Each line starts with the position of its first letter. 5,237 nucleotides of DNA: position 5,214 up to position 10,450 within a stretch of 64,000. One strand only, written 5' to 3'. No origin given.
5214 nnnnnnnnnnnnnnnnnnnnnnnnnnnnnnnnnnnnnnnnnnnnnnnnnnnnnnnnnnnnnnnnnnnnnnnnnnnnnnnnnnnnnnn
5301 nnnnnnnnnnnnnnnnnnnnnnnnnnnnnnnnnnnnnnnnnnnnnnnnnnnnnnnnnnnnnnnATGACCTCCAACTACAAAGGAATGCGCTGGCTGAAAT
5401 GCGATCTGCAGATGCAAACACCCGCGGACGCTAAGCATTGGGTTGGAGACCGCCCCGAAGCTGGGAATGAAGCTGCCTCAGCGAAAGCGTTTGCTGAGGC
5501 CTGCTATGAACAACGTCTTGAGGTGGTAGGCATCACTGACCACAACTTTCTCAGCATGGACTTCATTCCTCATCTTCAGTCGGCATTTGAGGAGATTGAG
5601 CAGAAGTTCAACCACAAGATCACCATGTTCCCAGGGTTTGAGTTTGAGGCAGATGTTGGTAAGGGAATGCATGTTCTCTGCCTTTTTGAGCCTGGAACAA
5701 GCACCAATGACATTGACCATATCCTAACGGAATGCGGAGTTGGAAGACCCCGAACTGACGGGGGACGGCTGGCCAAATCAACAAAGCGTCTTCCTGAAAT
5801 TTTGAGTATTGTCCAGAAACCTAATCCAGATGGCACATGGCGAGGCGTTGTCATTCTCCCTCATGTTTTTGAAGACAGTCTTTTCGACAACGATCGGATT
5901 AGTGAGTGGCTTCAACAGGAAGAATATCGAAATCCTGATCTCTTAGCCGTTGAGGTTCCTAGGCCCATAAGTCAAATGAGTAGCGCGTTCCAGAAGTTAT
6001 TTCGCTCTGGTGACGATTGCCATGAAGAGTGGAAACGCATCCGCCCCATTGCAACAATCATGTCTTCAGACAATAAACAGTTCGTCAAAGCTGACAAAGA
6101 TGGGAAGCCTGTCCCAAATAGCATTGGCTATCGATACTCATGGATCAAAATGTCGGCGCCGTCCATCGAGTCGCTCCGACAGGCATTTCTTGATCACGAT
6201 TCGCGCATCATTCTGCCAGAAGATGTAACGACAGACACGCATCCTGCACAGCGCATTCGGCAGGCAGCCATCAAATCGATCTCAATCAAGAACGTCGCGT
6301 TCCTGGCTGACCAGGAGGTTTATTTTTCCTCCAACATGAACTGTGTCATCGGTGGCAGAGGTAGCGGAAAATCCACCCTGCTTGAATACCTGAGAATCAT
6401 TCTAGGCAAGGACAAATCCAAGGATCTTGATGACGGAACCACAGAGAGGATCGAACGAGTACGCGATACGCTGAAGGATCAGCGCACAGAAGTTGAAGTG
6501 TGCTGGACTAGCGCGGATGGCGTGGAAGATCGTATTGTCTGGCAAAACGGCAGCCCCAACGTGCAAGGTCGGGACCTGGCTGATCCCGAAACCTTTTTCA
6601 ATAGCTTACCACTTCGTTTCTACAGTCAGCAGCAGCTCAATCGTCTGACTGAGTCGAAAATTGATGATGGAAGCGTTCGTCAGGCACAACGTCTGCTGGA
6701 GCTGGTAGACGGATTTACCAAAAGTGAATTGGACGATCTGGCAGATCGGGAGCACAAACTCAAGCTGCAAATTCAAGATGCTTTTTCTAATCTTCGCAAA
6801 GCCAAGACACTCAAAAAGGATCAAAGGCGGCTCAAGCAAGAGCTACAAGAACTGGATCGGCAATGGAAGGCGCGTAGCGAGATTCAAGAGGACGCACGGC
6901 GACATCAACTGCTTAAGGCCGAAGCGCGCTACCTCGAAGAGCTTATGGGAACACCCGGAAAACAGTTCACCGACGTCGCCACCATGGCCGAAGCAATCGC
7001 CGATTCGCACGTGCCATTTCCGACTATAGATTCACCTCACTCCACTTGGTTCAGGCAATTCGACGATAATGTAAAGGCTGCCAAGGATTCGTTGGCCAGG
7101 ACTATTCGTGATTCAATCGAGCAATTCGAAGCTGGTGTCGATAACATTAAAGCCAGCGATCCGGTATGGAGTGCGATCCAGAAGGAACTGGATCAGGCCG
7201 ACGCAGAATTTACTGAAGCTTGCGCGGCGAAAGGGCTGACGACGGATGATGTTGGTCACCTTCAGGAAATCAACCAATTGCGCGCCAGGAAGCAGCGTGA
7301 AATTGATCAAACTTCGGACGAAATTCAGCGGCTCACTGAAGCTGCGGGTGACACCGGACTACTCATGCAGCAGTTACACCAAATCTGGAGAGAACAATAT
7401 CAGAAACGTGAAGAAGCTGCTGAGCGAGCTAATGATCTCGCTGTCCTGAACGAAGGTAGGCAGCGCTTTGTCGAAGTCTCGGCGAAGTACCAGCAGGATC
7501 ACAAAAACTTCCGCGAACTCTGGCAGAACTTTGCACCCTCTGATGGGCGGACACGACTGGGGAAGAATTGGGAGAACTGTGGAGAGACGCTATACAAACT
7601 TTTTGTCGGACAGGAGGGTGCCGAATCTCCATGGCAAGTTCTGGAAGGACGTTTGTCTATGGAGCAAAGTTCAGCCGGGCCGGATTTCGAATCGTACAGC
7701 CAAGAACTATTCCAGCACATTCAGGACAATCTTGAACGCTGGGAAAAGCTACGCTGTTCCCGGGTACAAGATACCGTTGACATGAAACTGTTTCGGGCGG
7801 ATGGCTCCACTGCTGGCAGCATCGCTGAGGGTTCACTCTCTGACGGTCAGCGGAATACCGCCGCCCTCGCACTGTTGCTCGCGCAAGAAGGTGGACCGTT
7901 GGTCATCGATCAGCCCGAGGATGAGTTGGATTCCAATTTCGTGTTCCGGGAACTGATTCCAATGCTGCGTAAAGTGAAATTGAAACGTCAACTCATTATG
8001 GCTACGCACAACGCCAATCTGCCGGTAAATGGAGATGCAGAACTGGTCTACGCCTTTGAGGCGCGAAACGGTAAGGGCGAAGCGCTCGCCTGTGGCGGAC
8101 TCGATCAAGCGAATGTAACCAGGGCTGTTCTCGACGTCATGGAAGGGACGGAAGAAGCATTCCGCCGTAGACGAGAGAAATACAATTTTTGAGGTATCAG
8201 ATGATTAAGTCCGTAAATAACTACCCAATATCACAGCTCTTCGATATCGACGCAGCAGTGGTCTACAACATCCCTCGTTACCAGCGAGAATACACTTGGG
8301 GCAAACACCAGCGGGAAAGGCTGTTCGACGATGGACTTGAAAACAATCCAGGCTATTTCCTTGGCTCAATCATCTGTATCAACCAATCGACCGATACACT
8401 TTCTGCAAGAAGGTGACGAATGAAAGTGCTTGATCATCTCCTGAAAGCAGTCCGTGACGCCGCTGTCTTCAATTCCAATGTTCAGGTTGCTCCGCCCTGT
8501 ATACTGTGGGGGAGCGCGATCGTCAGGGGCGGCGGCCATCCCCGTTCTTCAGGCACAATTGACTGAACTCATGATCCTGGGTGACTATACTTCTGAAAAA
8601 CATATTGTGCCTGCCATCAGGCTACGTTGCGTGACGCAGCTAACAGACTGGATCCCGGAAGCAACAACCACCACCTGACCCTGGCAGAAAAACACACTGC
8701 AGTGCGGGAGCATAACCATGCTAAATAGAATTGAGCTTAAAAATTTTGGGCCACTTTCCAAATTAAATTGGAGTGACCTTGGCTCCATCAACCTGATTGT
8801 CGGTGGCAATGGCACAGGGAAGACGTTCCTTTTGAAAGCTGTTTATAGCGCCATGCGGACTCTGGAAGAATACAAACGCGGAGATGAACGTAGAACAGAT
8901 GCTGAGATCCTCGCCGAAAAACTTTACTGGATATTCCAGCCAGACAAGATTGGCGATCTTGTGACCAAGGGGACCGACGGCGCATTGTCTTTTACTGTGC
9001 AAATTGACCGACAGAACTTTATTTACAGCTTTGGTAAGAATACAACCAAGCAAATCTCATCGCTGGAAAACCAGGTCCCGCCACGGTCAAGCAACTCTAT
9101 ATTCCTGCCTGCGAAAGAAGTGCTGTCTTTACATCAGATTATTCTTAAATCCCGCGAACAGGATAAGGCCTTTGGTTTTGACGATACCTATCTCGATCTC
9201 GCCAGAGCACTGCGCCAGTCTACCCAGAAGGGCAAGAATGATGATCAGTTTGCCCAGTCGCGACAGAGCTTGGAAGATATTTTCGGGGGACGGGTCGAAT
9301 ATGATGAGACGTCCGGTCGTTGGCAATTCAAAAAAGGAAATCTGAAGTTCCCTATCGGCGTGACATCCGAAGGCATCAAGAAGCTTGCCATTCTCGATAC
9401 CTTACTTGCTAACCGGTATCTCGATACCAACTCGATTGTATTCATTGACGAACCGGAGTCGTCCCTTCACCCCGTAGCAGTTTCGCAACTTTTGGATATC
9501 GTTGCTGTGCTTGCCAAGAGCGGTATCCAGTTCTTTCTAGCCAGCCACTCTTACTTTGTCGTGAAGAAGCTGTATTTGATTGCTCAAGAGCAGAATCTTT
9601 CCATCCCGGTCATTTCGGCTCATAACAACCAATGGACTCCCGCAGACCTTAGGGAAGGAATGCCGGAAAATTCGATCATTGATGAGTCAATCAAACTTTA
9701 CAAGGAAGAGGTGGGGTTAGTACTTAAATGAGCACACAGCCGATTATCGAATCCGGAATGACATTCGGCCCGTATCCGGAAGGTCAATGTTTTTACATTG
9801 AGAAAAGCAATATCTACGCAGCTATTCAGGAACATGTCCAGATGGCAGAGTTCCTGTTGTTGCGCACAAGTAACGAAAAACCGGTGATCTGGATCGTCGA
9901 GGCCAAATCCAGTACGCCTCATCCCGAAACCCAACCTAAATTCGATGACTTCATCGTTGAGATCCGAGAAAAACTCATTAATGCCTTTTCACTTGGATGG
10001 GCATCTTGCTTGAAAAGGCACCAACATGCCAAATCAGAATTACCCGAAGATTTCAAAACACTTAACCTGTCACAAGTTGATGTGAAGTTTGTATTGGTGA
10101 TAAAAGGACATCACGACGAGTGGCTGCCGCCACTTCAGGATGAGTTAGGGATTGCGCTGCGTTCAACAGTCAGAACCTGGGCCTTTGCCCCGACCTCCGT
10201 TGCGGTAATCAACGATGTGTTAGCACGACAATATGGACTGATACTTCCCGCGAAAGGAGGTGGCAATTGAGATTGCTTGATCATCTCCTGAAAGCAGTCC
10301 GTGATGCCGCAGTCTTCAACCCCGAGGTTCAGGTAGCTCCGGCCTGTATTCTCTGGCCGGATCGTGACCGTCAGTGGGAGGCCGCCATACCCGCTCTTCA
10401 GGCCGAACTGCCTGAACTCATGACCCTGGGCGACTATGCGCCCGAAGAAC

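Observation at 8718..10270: Two-gene cassette (small ABC/AAA_21-type ATPase + 180-aa PD-(D/E)xK-like protein) nested in the BREX operon: candidate uncharacterised defence module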

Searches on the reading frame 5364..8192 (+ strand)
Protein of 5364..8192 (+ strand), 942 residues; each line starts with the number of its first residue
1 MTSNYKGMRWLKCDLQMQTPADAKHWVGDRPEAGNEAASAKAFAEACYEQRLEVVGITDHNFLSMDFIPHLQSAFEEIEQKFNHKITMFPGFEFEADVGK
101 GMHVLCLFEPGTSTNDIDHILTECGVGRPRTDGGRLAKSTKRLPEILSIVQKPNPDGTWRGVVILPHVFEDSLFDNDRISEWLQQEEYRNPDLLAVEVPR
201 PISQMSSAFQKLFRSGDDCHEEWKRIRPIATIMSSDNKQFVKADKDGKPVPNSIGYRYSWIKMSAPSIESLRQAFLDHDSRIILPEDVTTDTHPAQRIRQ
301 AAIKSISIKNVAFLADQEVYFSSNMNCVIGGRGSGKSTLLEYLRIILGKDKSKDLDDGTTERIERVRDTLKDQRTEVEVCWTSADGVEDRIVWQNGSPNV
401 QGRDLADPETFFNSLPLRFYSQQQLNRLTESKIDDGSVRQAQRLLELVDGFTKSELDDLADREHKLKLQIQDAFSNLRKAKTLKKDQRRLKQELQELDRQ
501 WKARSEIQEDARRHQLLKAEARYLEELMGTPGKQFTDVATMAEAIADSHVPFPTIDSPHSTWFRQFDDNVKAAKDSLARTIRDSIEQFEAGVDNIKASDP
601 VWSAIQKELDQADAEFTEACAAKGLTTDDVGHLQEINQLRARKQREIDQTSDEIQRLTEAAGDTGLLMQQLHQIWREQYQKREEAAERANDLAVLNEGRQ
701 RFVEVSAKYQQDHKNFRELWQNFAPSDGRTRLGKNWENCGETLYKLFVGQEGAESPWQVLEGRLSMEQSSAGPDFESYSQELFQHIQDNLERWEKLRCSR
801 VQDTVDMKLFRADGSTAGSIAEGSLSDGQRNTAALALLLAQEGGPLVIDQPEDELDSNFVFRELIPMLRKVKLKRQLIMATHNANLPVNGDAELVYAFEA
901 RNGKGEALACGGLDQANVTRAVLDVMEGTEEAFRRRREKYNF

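Call 6: search_protein_families(library=pfam, proteins=[window:5364-8192:+], max_evalue=0.01)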
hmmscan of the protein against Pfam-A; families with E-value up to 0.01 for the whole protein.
window:5364-8192:+ (942 aa): 6 families
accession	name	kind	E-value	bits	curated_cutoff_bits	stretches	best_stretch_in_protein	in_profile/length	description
PF13476.12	AAA_23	-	3.4e-15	57.7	27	1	305-511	1-173/201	AAA domain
PF02463.25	SMC_N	-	3.5e-12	46.6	40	1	303-890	2-205/220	RecF/RecN/SMC N terminal domain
PF13304.12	AAA_21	-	9.8e-12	46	27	1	792-886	220-302/304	AAA domain, putative AbiEii toxin, Type IV TA system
PF13175.12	AAA_15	-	1.7e-10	41.5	32.1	1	303-511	3-159/374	AAA ATPase domain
PF00005.33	ABC_tran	-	2.8e-05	25.1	25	0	327-425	15-102/137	ABC transporter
PF13555.12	AAA_29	-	0.0068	16.6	27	0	307-346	5-45/61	P-loop containing region of AAA domain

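Call 7: search_protein_families(library=padloc, proteins=[window:5364-8192:+], max_evalue=0.01)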
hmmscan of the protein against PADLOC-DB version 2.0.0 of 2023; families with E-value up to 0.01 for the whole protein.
window:5364-8192:+ (942 aa): 57 families (the best 25 are shown)
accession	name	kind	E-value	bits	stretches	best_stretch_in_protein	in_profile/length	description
PDLC02208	Ppl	-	1.2e-53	180.4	3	251-655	215-611/894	-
PDLC04135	mad3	-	1e-16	59.5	1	303-886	2-326/374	mads_3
PDLC02980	AriA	-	1.5e-11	42.8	1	808-886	221-302/304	-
PDLC04678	PDC-M49A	-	1.4e-09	34.8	2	827-886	551-612/681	-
PDLC04177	HEC-01A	-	3.4e-09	34.2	2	779-886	234-339/393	-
PDLC02979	AriA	-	7.9e-09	33.8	1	303-507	3-124/373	-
PDLC00091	GajA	-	2.2e-08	31.4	1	303-537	3-229/627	AAA ATPase domain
PDLC04182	HEC-01A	-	3.4e-08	30.9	2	302-384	3-95/406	-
PDLC04164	AriA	-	3.9e-08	31.2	1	838-893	188-242/253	-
PDLC00102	GajA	-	9.1e-08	29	1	302-348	2-48/532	AAA ATPase domain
PDLC00075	GajA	-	1.3e-07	28.6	2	825-886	249-309/536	AAA ATPase domain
PDLC04175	HEC-01A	-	1.6e-07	28.7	1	301-346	4-48/363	-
PDLC02335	AbiLi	-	1.7e-07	28.6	1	802-886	172-240/326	AbiLi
PDLC04213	HEC-02A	-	1.8e-07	29.1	1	303-351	3-51/337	-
PDLC00278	PtuA1|PtuA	-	2.9e-07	28.1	1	303-365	3-65/436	AAA ATPase domain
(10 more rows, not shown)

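Call 8: search_protein_families(library=ncbifam, proteins=[window:5364-8192:+], max_evalue=0.01)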
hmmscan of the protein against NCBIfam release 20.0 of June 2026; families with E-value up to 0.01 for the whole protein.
window:5364-8192:+ (942 aa): 49 families (the best 25 are shown)
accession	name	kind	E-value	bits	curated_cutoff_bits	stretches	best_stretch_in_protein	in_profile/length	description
NF045780.1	TrlF_fam_ATP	equivalog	2.1e-165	553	350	1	6-941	1-944/944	TrlF family AAA-like ATPase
NF042955.1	Ppl_antiphage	equivalog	2.1e-66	224.5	1000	2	7-682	1-627/882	anti-phage protein Ppl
NF045781.1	Spaf1101_AAA_ATP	equivalog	7e-54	183.5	475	2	824-941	711-833/836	Spaf_1101 family AAA-like ATPase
TIGR00634.1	recN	equivalog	1.9e-08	33.8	407.85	1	303-689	2-380/563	DNA repair protein RecN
TIGR04521.1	ECF_ATPase_2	equivalog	4.2e-08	32.6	330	1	824-884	144-205/279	energy-coupling factor transporter ATPase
TIGR01166.1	cbiO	subfamily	8.5e-08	31.9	211.8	1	801-886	104-189/190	cobalt ABC transporter, ATP-binding protein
NF041034.1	Rad50_Sulf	equivalog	5.3e-07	27.9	1000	0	303-354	3-54/872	DNA double-strand break repair ATPase Rad50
NF003034.1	PRK03918.1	equivalog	1.1e-06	27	700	1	303-366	3-66/878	DNA double-strand break repair ATPase Rad50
NF040873.1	AztA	equivalog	1.9e-06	27.6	220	0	823-887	118-182/191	zinc ABC transporter ATP-binding protein AztA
TIGR04520.1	ECF_ATPase_1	equivalog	5e-06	26.1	315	0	820-892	132-205/269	energy-coupling factor transporter ATPase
NF010171.0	PRK13652.1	equivalog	7.5e-06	25.2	476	0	824-900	137-213/277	cobalt transporter ATP-binding subunit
NF008409.0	PRK11231.1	equivalog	2e-05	24.1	375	1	823-879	137-192/255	Fe(3+) dicitrate ABC transporter ATP-binding protein FecE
NF010157.0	PRK13636.1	equivalog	2e-05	23.9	463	0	773-889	91-208/285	cobalt transporter ATP-binding subunit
TIGR03873.1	F420-0_ABC_ATP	hypoth_equivalog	2.2e-05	23.8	372.4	0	814-888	127-201/256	putative F420-0 ABC transporter ATP-binding protein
TIGR03411.1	urea_trans_UrtD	equivalog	3e-05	23.8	304.1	0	819-926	138-239/242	urea ABC transporter ATP-binding protein UrtD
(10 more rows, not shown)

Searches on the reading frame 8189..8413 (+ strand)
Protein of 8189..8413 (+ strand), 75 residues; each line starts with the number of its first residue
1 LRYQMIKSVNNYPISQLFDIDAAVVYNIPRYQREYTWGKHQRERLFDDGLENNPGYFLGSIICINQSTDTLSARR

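Call 84: search_protein_families(library=padloc, proteins=[window:8189-8413:+], max_evalue=0.001)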
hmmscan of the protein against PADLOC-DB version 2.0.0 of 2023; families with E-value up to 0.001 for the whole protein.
window:8189-8413:+ (75 aa): 21 families
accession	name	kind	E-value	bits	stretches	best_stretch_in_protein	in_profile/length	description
PDLC02696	Orf5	-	2.1e-10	38.2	1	26-67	1-42/558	Orf5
PDLC04154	HEC-06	-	1.9e-08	31.4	1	8-69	8-71/569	-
PDLC04155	HEC-06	-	3.4e-08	30.4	1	14-69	12-68/562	-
PDLC04157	HEC-06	-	8.9e-08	29.2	1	24-67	21-68/558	-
PDLC02693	Orf5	-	3.1e-07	27.8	1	25-68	8-56/543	Orf5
PDLC02695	Orf5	-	3.8e-07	26.9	1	12-69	8-71/601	Orf5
PDLC02792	SspE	-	4.9e-07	26.5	1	25-67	24-73/771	SspE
PDLC02690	Orf5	-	5.7e-07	26.8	1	24-67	8-55/531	Orf5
PDLC02686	Orf5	-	6.5e-07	26.2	1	14-69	10-74/566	Orf5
PDLC02701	Orf5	-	3.6e-06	23.8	1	22-70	16-72/596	Orf5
PDLC02687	Orf5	-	4.2e-06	23.8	1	22-67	14-63/543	Orf5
PDLC02786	SspE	-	8.1e-06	22.4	1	22-65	20-73/766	SspE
PDLC02691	Orf5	-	2.7e-05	21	1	25-69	20-67/579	Orf5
PDLC02789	SspE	-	8.8e-05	19.2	1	22-64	16-66/749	SspE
PDLC04150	HEC-05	-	0.00012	19.1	1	26-53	22-49/583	-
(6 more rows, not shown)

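Call 85: search_protein_families(library=pfam, proteins=[window:8189-8413:+], max_evalue=0.001)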
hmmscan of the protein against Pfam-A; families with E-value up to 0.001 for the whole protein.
window:8189-8413:+ (75 aa): 1 family
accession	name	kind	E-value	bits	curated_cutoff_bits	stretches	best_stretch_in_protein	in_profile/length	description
PF03235.19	GmrSD_N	-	5.9e-12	46.6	33.2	1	16-68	3-53/199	GmrSD restriction endonuclease, N-terminal domain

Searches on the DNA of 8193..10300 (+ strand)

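Call 18: search_dna_similar(query=window:8193-10300:+, collection=ecoli_genomes, mode=near, max_rows=15)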
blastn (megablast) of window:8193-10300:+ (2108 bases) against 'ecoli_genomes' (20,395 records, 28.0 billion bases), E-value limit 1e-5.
No match.
